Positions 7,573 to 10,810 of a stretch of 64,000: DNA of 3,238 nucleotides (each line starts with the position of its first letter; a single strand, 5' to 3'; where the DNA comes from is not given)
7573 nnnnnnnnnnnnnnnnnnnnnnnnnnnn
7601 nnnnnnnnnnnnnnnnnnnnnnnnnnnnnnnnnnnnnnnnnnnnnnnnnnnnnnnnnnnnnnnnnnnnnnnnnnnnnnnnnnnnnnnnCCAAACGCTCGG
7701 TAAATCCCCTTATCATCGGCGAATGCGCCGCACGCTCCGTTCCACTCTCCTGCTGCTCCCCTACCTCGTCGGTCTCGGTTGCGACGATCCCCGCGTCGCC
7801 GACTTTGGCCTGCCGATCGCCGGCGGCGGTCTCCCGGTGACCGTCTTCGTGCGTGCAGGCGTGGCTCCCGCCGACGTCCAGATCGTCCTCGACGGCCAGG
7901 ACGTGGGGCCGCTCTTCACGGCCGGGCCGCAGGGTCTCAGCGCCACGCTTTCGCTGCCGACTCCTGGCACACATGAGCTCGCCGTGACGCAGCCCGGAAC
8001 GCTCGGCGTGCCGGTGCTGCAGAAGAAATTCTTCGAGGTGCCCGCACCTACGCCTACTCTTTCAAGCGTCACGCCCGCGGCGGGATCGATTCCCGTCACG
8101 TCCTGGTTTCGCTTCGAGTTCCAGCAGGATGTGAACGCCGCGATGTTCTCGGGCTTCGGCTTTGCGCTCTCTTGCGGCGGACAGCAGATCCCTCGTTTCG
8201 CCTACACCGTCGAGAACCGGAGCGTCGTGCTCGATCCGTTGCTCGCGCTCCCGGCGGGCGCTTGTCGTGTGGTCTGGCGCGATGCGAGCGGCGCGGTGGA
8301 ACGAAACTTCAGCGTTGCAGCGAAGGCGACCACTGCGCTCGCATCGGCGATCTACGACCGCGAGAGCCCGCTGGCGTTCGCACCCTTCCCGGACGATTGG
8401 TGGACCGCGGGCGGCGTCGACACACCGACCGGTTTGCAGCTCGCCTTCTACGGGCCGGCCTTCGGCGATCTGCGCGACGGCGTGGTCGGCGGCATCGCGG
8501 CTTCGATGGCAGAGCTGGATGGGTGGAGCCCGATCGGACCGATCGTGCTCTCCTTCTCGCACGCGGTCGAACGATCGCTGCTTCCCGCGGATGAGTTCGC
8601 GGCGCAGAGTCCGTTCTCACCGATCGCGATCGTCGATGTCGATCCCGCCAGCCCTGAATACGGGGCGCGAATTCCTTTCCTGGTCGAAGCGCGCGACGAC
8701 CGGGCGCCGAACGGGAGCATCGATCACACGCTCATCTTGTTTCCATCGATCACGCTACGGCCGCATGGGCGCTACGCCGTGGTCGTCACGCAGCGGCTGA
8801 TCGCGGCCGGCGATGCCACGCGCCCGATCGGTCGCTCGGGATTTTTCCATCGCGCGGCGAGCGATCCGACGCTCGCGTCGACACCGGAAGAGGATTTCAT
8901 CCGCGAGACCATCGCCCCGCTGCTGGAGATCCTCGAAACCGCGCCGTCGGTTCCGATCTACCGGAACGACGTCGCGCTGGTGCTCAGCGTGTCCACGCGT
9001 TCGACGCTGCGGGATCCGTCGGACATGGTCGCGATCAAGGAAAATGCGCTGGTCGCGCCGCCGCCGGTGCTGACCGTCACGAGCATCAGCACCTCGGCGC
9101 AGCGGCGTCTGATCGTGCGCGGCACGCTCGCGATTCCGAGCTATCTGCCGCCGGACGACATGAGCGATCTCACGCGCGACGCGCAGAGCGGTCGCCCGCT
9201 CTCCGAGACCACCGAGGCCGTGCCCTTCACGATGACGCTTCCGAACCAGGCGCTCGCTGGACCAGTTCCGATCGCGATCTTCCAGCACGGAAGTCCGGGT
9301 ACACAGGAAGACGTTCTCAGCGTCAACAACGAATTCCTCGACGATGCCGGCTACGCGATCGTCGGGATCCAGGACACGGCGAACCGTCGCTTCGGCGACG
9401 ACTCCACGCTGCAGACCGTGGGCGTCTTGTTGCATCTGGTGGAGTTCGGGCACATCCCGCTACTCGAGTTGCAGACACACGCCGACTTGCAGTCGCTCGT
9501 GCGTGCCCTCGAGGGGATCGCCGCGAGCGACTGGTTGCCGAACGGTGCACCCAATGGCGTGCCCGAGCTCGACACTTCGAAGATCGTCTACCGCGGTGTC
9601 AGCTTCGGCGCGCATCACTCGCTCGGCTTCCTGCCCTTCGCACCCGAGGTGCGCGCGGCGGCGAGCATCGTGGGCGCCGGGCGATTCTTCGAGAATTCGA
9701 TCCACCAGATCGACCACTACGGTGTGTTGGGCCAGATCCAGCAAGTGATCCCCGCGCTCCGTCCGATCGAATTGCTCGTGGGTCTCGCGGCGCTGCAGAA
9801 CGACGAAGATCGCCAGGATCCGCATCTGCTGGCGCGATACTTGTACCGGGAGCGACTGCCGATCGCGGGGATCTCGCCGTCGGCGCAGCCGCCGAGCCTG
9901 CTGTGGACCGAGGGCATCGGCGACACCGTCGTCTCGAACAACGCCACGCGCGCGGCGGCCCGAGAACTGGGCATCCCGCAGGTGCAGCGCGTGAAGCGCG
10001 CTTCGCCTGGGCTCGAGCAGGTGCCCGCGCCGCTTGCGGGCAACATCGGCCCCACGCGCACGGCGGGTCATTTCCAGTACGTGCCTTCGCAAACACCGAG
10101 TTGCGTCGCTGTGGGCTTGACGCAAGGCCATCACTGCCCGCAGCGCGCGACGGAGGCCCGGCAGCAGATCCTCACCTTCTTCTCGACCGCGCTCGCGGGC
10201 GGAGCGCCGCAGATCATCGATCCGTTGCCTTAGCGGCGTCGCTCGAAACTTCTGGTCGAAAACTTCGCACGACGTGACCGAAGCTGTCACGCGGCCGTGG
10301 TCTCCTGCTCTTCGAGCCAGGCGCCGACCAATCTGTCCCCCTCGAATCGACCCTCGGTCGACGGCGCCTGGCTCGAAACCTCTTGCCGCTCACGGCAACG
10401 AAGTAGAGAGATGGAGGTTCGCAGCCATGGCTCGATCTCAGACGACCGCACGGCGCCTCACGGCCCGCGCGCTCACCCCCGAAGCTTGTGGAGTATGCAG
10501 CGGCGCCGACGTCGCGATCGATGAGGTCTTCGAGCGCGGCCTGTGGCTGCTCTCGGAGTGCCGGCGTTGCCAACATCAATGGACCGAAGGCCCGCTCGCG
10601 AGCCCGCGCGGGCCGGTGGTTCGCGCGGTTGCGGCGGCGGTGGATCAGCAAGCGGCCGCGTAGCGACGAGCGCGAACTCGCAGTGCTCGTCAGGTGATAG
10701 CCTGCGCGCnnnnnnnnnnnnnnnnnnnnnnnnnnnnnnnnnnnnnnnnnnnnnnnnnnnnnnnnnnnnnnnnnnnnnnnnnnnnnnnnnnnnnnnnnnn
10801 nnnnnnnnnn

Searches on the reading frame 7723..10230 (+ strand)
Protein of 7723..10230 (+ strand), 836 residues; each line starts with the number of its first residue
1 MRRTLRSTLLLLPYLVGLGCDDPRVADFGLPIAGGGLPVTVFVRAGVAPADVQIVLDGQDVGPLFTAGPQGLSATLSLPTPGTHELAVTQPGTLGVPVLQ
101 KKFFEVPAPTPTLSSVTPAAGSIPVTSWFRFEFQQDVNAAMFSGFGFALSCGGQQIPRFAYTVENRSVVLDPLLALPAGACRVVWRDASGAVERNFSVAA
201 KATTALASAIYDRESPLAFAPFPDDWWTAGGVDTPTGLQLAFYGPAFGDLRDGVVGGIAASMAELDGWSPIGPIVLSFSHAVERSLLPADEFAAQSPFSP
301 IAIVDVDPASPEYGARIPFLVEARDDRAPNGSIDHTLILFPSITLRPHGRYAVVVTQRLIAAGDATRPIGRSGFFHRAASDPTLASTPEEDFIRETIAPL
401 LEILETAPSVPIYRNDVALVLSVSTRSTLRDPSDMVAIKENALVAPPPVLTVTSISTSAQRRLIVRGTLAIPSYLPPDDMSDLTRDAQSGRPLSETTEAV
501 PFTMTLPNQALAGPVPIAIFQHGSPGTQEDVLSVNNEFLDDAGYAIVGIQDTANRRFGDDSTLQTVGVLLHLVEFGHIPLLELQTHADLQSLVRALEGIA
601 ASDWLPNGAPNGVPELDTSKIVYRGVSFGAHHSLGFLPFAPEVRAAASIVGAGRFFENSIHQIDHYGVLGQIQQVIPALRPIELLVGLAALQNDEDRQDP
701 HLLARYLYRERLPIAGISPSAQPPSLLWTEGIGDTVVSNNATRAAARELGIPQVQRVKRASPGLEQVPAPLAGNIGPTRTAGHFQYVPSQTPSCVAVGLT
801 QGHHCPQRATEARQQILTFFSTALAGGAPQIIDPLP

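Call 29: search_protein_families(library=pfam, proteins=[window:7723-10230:+], max_evalue=0.01)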
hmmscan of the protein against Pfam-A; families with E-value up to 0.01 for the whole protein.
window:7723-10230:+ (836 aa): 0 families

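Call 40: find_encoding_contigs(protein=window:7723-10230:+, flank=10000, max_places=6)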
Protein window:7723-10230:+ (836 aa): no gene with exactly this product is on record in the collection.

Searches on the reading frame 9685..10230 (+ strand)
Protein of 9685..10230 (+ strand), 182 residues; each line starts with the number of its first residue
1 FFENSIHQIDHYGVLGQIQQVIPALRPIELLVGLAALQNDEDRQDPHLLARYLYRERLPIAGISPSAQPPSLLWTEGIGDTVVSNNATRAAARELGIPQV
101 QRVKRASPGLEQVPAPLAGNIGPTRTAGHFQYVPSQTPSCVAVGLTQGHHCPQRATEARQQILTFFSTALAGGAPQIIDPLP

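Call 43: list_cluster_members(proteins=[window:9685-10230:+, window:11916-12323:+, window:11916-12326:+, window:11916-12329:+, window:11916-12332:+, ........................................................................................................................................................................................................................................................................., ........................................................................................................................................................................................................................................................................, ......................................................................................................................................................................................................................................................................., window:11109-12326:+, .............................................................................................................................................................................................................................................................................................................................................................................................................])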
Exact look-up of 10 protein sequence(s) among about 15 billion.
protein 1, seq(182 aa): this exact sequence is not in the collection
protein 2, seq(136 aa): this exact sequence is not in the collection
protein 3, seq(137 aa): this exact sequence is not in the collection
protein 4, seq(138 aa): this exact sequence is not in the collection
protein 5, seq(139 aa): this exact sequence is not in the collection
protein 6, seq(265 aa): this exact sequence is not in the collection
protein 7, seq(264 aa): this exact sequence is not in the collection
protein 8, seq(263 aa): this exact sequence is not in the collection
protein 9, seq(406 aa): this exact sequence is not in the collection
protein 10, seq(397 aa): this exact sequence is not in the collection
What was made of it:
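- Tried and rejected: The positive control for cut products also failed, so call 43 is uninformative.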

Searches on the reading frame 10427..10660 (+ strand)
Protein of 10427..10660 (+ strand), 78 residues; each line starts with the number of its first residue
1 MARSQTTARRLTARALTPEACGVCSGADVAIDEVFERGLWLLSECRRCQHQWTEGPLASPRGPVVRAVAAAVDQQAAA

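Call 29: search_protein_families(library=pfam, proteins=[window:10427-10660:+], max_evalue=0.01)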
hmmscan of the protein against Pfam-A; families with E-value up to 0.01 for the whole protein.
seq(78 aa): 0 families
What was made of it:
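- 10427..10663 (+): Small upstream gene (78 aa, two CxxC pairs, no Pfam hit). Conserved directly upstream of m1; probably the first gene of the operon. No Pfam hit (call 29).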

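Call 39: find_encoding_contigs(protein=window:10427-10660:+, flank=10000, max_places=6)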
Protein window:10427-10660:+ (78 aa): 3 contigs read that carry it; 2 places shown.
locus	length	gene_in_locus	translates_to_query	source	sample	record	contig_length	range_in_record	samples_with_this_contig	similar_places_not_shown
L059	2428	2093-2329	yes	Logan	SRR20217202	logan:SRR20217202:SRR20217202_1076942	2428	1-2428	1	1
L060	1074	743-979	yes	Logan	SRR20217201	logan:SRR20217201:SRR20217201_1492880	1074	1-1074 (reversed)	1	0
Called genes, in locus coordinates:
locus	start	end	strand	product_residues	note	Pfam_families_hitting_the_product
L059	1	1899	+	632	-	?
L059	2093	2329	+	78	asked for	-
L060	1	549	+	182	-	?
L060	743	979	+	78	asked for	-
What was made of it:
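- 10427..10663 (+): Exact product on Logan contigs L059 and L060 (call 39).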
